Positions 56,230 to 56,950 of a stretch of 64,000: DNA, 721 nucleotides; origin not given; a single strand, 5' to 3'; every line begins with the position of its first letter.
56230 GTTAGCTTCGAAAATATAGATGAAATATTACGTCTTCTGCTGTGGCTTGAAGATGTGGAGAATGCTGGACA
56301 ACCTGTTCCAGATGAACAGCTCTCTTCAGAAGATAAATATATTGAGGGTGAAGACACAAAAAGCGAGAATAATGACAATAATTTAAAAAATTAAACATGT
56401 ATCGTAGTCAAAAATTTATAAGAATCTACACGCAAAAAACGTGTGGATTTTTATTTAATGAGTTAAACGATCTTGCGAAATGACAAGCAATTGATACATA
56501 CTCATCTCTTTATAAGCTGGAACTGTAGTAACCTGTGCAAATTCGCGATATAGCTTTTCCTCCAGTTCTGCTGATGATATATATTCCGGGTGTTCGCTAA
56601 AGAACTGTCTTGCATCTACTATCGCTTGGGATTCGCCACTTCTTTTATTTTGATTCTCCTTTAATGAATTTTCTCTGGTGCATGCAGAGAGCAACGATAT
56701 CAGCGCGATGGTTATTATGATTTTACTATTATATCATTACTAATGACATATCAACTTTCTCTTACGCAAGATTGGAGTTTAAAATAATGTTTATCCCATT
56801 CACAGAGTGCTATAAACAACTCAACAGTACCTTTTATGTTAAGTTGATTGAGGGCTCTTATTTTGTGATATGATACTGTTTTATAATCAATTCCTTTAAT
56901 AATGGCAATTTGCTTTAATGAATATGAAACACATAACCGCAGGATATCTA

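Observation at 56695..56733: InvH-like pilotin gene appears to have lost its start codon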

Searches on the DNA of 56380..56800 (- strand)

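Call 3: search_dna_similar(query=window:56380-56800:-, collection=ecoli_genomes, mode=near, max_rows=40, rows=spread)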
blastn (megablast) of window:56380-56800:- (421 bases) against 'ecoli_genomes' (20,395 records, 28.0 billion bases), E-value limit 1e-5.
Records with a match: 3080; places in all: 3097; records where one place covers at least 80% of the query: 3031.
Genomes with a match: 3080 of 5426; with a place that covers at least 80% of the query: 3031. Places per genome that has any: lowest 1, median 1, highest 2. On chromosomes: 3097 places; on plasmids: 0.
Best place of each record, by identity: >=99% 305; 95-99% 2264; 90-95% 510; 80-90% 1.
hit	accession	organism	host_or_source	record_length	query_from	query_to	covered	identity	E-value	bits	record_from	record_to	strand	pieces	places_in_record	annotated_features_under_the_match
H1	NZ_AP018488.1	Escherichia coli O157:H7 strain PV15-279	Homo sapiens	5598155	1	421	100%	99.8%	0e+0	773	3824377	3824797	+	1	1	invasion protein | helix-turn-helix transcriptional regulator | EscU/YscU/HrcU family type III secretion system export apparatus ...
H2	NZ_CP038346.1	Escherichia coli O157:H7 strain G5295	missing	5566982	1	421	100%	99.8%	0e+0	773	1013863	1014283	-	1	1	invasion protein | helix-turn-helix transcriptional regulator | EscU/YscU/HrcU family type III secretion system export apparatus ...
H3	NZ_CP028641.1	Escherichia coli strain 132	cattle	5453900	1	421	100%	99.8%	0e+0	773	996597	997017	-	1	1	invasion protein | helix-turn-helix transcriptional regulator | EscU/YscU/HrcU family type III secretion system export apparatus ...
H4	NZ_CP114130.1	Escherichia coli strain NJS001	pig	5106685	1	421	100%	99.8%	0e+0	773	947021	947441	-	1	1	invasion protein | helix-turn-helix transcriptional regulator | EscU/YscU/HrcU family type III secretion system export apparatus ...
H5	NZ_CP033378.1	Escherichia coli strain L73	goose anus swab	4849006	1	421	100%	96.9%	0e+0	706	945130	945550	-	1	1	hypothetical protein | helix-turn-helix transcriptional regulator | EscU/YscU/HrcU family type III secretion system export apparatus ...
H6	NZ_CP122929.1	Escherichia coli strain ETEC1702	Sus scrofa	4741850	1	421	100%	96.9%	0e+0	706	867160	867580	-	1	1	hypothetical protein | helix-turn-helix transcriptional regulator | EscU/YscU/HrcU family type III secretion system export apparatus ...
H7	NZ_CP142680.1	Escherichia coli strain FG31-1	goose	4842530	1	421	100%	96.9%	0e+0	706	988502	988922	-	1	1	hypothetical protein | LuxR C-terminal-related transcriptional regulator | EscU/YscU/HrcU family type III secretion system export apparatus ...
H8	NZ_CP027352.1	Escherichia coli strain 2012C-4606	missing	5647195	1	421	100%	96.9%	0e+0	704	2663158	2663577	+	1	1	invasion protein | helix-turn-helix transcriptional regulator | EscU/YscU/HrcU family type III secretion system export apparatus ...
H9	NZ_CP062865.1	Escherichia coli O39:H21 strain Res13-Lact-PEB08-01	Sus scrofa domesticus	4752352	1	421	100%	96.9%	0e+0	704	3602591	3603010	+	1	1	invasion protein | helix-turn-helix transcriptional regulator | EscU/YscU/HrcU family type III secretion system export apparatus ...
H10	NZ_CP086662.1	Escherichia coli strain E2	animal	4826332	1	421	100%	96.9%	0e+0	704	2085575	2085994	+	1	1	invasion protein | helix-turn-helix transcriptional regulator | EscU/YscU/HrcU family type III secretion system export apparatus ...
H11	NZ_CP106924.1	Escherichia coli strain MFDS1016424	spicy squid salad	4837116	1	421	100%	96.9%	0e+0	704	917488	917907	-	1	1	invasion protein | LuxR family transcriptional regulator | EscU/YscU/HrcU family type III secretion system export apparatus ...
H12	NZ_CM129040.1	Escherichia coli strain 401651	Homo sapiens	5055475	1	421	100%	96.9%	0e+0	704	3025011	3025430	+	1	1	invasion protein | helix-turn-helix transcriptional regulator | EscU/YscU/HrcU family type III secretion system export apparatus ...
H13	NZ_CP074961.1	Escherichia coli strain 01_3327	Homo sapiens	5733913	1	421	100%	96.9%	0e+0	704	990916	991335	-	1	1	invasion protein | helix-turn-helix transcriptional regulator | EscU/YscU/HrcU family type III secretion system export apparatus ...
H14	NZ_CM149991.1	Escherichia coli strain EC_T6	spoiled ready-to-eat salad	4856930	1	421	100%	96.9%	0e+0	704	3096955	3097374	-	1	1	invasion protein | helix-turn-helix transcriptional regulator | EscU/YscU/HrcU family type III secretion system export apparatus ...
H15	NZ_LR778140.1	Escherichia coli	water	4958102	1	421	100%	96.9%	0e+0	704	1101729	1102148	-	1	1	invasion protein | helix-turn-helix transcriptional regulator | EscU/YscU/HrcU family type III secretion system export apparatus ...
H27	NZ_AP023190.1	Escherichia coli strain TUM18530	Homo sapiens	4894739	1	421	100%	96.5%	0e+0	695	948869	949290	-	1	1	hypothetical protein | helix-turn-helix transcriptional regulator | EscU/YscU/HrcU family type III secretion system export apparatus ...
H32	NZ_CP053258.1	Escherichia coli strain GF4-3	Guinea fowl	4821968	1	421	100%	95.5%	0e+0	673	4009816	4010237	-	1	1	invasion protein | helix-turn-helix transcriptional regulator | EscU/YscU/HrcU family type III secretion system export apparatus ...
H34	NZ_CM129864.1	Escherichia coli strain SW070910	wastewater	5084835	1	421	100%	94.8%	0e+0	656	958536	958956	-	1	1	invasion protein | helix-turn-helix transcriptional regulator | EscU/YscU/HrcU family type III secretion system export apparatus ...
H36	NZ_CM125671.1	Escherichia coli strain 2020N21-110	Homo sapiens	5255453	1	421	100%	94.5%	0e+0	651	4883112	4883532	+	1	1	invasion protein | helix-turn-helix transcriptional regulator | EscU/YscU/HrcU family type III secretion system export apparatus ...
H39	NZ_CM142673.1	Escherichia coli strain UID2309220031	Homo sapiens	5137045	1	421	100%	94.3%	0e+0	643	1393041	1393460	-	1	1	invasion protein | helix-turn-helix transcriptional regulator | EscU/YscU/HrcU family type III secretion system export apparatus ...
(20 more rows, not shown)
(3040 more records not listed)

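Call 5: get_annotated_region(hit=H1, flank=1500)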
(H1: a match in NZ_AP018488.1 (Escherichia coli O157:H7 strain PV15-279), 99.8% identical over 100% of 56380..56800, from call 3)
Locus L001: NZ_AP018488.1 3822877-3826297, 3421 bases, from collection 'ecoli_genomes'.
description: Escherichia coli O157:H7 strain PV15-279 chromosome, complete genome
organism: Escherichia coli O157:H7 strain PV15-279 (NCBI taxid 83334)
replicon: chromosome; assembly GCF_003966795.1
host: Homo sapiens; source: -; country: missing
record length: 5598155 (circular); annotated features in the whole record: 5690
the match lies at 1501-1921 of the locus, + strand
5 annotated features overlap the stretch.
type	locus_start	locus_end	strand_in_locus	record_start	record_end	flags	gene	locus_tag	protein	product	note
CDS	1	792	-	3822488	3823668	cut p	-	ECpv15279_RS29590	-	PrgH/EprH family type III secretion apparatus protein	frameshifted; internal stop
CDS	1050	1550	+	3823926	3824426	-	-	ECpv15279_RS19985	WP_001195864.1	helix-turn-helix transcriptional regulator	-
CDS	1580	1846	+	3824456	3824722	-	-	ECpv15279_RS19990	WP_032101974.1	invasion protein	-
CDS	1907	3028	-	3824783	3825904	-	-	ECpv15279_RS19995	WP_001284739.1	EscU/YscU/HrcU family type III secretion system export apparatus switch protein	-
CDS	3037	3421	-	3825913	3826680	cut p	sctT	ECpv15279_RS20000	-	type III secretion system export apparatus subunit SctT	internal stop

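Call 6: get_annotated_region(hit=H8, flank=1500)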
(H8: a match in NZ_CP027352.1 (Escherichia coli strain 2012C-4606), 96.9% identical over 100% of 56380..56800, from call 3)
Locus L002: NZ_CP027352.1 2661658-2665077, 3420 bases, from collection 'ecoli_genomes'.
description: Escherichia coli strain 2012C-4606 chromosome, complete genome
organism: Escherichia coli strain 2012C-4606 (NCBI taxid 562)
replicon: chromosome; assembly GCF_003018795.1
host: missing; source: stool; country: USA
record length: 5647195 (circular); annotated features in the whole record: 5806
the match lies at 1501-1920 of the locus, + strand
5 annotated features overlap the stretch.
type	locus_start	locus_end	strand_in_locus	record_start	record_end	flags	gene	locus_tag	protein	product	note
CDS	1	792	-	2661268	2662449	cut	-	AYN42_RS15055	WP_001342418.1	PrgH/EprH family type III secretion apparatus protein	-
CDS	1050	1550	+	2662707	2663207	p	-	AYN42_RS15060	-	helix-turn-helix transcriptional regulator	internal stop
CDS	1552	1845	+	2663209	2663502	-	-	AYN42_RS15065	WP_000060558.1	invasion protein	-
CDS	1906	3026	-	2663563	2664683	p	-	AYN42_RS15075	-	EscU/YscU/HrcU family type III secretion system export apparatus switch protein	frameshifted; internal stop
CDS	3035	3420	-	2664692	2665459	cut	sctT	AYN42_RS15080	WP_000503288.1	type III secretion system export apparatus subunit SctT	-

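Call 7: get_annotated_region(hit=H5, flank=1500)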
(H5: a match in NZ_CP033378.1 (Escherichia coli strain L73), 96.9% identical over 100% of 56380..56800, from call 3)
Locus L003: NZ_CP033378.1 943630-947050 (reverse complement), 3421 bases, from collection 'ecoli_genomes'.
description: Escherichia coli strain L73 chromosome, complete genome
organism: Escherichia coli strain L73 (NCBI taxid 562)
replicon: chromosome; assembly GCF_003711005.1
host: -; source: goose anus swab; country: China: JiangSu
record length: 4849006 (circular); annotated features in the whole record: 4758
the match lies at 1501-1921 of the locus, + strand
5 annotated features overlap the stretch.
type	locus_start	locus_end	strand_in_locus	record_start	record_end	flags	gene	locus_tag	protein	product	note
CDS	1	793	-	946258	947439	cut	-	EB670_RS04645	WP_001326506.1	PrgH/EprH family type III secretion apparatus protein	-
CDS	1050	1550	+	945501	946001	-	-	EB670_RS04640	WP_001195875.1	helix-turn-helix transcriptional regulator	-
CDS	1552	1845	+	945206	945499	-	-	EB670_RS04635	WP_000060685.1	hypothetical protein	-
CDS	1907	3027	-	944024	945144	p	-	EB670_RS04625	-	EscU/YscU/HrcU family type III secretion system export apparatus switch protein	frameshifted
CDS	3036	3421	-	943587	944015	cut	sctT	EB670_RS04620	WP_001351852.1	type III secretion system export apparatus subunit SctT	-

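Call 12: search_dna_similar(query=window:56705-56768:-, collection=ecoli_genomes, mode=near, max_rows=30, rows=spread)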
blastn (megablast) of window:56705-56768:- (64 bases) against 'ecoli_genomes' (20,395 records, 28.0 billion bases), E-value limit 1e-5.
Records with a match: 2995; places in all: 2995; records where one place covers at least 80% of the query: 2994.
Genomes with a match: 2995 of 5426; with a place that covers at least 80% of the query: 2994. Places per genome that has any: lowest 1, median 1, highest 1. On chromosomes: 2995 places; on plasmids: 0.
Best place of each record, by identity: >=99% 304; 95-99% 2529; 90-95% 162.
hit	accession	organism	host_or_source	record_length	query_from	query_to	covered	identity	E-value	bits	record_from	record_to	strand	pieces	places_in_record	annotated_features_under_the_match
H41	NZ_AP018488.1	Escherichia coli O157:H7 strain PV15-279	Homo sapiens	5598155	1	64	100%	100.0%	1e-24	119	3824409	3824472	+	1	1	helix-turn-helix transcriptional regulator | invasion protein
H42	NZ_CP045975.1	Escherichia coli strain AUSMDU00002545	Homo sapiens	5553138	1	64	100%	100.0%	1e-24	119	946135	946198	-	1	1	helix-turn-helix transcriptional regulator | invasion protein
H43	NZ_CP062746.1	Escherichia coli O157:H7 strain Z1504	Bovine Faeces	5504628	1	64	100%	100.0%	1e-24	119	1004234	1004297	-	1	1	helix-turn-helix transcriptional regulator | invasion protein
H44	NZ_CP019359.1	Escherichia coli strain XH990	Homo sapiens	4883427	1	64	100%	98.4%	2e-22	111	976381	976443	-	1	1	hypothetical protein | helix-turn-helix transcriptional regulator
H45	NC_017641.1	Escherichia coli UMNK88 strain UMNK88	porcine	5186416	1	64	100%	96.9%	9e-21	106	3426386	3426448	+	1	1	hypothetical protein | helix-turn-helix transcriptional regulator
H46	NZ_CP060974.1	Escherichia coli strain EC4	Homo sapiens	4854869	1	64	100%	96.9%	9e-21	106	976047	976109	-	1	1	invasion protein | helix-turn-helix transcriptional regulator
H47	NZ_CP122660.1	Escherichia coli strain ETEC4073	Sus scrofa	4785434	1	64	100%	96.9%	9e-21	106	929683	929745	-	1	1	invasion protein | helix-turn-helix transcriptional regulator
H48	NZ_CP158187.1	Escherichia coli strain EC0900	Homo sapiens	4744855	1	64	100%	96.9%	9e-21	106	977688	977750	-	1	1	invasion protein | helix-turn-helix transcriptional regulator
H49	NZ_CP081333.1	Escherichia coli strain MDK9L1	donkey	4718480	1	64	100%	96.9%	9e-21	106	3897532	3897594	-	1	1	invasion protein | helix-turn-helix transcriptional regulator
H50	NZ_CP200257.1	Escherichia coli strain M2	-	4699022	1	64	100%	96.9%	9e-21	106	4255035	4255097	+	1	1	hypothetical protein | helix-turn-helix transcriptional regulator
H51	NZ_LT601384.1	Escherichia coli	-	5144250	1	64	100%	96.9%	9e-21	106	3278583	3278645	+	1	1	invasion protein | helix-turn-helix transcriptional regulator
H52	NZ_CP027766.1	Escherichia coli strain 2013C-3342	Homo sapiens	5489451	1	64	100%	95.3%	4e-19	100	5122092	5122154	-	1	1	invasion protein | helix-turn-helix transcriptional regulator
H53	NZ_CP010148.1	Escherichia coli strain D6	dog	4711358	1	64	100%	95.3%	4e-19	100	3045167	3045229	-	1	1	invasion protein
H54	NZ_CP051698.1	Escherichia coli strain SCU-152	Homo sapiens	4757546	1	64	100%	95.3%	4e-19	100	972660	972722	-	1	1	invasion protein | helix-turn-helix transcriptional regulator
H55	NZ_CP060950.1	Escherichia coli strain EC9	Homo sapiens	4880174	1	64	100%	95.3%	4e-19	100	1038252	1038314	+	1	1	invasion protein | helix-turn-helix transcriptional regulator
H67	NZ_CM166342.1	Escherichia coli strain CH10468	Homo sapiens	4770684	1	58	91%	98.3%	1e-19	102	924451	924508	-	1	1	helix-turn-helix transcriptional regulator | invasion protein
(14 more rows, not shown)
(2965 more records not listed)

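Call 31: get_annotated_region(hit=H1, flank=20000)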
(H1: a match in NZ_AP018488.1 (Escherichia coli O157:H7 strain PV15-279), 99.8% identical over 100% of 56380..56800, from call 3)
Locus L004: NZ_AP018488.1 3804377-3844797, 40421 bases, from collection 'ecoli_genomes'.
description: Escherichia coli O157:H7 strain PV15-279 chromosome, complete genome
organism: Escherichia coli O157:H7 strain PV15-279 (NCBI taxid 83334)
replicon: chromosome; assembly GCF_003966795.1
host: Homo sapiens; source: -; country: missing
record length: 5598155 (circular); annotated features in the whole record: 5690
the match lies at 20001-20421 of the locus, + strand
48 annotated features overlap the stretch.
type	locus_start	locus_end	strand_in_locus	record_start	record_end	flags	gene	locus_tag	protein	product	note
CDS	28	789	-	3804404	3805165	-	kduD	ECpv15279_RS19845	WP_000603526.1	2-dehydro-3-deoxy-D-gluconate 5-dehydrogenase KduD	-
CDS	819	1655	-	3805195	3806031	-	kduI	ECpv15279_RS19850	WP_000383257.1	5-dehydro-4-deoxy-D-glucuronate isomerase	-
CDS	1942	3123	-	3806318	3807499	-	yqeF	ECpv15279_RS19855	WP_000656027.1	acetyl-CoA C-acetyltransferase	-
CDS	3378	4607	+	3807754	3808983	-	yqeG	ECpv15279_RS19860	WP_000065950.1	amino acid permease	-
CDS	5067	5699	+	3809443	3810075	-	yqeH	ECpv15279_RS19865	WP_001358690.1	helix-turn-helix transcriptional regulator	-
CDS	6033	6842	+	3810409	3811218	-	yqeI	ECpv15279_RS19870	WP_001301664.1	winged helix-turn-helix domain-containing protein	-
CDS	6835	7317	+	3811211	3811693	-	yqeJ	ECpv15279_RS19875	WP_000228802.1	protein YqeJ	-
CDS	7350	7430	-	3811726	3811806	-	-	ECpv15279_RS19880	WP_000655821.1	hypothetical protein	-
CDS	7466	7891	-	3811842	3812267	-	yqeK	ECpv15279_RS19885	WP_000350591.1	protein YqeK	-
CDS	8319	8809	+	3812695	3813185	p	-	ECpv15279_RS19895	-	hypothetical protein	frameshifted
CDS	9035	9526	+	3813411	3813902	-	ygeG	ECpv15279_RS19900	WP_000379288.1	tetratricopeptide repeat protein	-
CDS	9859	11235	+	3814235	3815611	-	ygeH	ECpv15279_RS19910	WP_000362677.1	HilA family transcriptional regulator YgeH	-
CDS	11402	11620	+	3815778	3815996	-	ygeI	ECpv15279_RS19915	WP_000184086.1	protein YgeI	-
CDS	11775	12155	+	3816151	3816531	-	tnpA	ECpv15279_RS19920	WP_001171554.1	IS66-like element accessory protein TnpA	-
CDS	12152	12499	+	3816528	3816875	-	tnpB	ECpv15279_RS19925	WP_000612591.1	IS66 family insertion sequence element accessory protein TnpB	TnpB, as the term is used for proteins encoded by IS66 family insertion elements, is considered an accessory protein, ...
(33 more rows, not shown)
